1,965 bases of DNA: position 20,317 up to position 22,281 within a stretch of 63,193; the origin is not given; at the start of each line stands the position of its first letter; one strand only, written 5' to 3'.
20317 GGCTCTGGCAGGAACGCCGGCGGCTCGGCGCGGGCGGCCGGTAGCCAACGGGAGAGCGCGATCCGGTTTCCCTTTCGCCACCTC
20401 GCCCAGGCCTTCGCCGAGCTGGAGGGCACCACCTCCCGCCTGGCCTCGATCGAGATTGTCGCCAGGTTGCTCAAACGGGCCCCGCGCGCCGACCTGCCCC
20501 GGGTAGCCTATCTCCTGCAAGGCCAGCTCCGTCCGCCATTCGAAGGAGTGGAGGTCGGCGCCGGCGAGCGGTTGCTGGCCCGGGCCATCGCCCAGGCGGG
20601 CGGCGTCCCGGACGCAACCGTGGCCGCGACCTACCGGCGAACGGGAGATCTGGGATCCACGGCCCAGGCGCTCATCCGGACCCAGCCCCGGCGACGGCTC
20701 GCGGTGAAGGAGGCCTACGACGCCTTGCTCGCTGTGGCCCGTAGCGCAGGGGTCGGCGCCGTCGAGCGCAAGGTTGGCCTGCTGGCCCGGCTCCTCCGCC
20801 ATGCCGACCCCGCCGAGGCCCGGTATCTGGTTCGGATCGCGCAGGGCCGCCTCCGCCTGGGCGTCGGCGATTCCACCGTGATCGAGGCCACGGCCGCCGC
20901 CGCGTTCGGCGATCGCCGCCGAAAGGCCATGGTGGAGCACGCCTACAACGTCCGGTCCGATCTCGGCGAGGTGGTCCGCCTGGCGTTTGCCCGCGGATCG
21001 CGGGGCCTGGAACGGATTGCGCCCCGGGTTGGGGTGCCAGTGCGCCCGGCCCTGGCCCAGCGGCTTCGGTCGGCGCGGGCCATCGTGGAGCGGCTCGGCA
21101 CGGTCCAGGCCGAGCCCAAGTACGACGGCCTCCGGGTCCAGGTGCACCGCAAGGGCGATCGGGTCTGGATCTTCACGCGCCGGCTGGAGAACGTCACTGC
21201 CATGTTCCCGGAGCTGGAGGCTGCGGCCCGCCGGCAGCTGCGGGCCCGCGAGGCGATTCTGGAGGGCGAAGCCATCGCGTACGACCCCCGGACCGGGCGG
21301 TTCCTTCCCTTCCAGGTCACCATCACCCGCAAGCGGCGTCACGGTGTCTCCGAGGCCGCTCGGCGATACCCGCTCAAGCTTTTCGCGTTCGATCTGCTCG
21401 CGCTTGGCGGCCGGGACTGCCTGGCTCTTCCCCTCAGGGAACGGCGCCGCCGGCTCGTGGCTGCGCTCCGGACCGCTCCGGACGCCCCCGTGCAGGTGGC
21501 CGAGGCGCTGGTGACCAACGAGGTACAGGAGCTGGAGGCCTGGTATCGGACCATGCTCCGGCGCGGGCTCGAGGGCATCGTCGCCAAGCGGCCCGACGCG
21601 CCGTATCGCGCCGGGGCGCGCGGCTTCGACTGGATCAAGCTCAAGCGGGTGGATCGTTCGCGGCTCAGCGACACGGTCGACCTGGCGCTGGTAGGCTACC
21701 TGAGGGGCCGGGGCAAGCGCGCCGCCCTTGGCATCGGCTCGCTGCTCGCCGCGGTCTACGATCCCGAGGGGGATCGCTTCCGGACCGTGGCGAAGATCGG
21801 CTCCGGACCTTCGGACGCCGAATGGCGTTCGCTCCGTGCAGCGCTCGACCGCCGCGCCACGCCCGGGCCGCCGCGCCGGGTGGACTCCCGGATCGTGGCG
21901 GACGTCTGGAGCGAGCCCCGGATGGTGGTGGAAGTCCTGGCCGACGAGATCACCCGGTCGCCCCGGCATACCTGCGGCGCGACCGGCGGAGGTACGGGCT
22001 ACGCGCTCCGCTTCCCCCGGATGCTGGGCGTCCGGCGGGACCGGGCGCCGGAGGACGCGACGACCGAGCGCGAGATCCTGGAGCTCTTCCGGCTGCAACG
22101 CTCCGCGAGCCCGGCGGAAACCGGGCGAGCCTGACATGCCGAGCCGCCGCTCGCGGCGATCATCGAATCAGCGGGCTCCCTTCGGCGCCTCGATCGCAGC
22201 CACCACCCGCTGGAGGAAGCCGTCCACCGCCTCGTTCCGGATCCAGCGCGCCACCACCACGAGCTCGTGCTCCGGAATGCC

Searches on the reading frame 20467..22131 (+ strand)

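Call 72: search_protein_families(library=pfam, proteins=[window:20467-22131:+], max_evalue=0.00001)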
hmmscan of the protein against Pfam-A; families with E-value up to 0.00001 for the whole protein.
window:20467-22131:+ (555 aa): 3 families
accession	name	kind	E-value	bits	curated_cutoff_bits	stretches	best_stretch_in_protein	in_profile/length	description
PF01068.26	DNA_ligase_A_M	-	7.4e-52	176.4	26.2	1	194-393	1-204/204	ATP dependent DNA ligase domain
PF04675.19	DNA_ligase_A_N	-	8.8e-30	104.6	24.6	1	6-142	37-173/174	DNA ligase N terminus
PF04679.21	DNA_ligase_A_C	-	1.9e-18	67.1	27.5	1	422-526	4-94/94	ATP dependent DNA ligase C terminal region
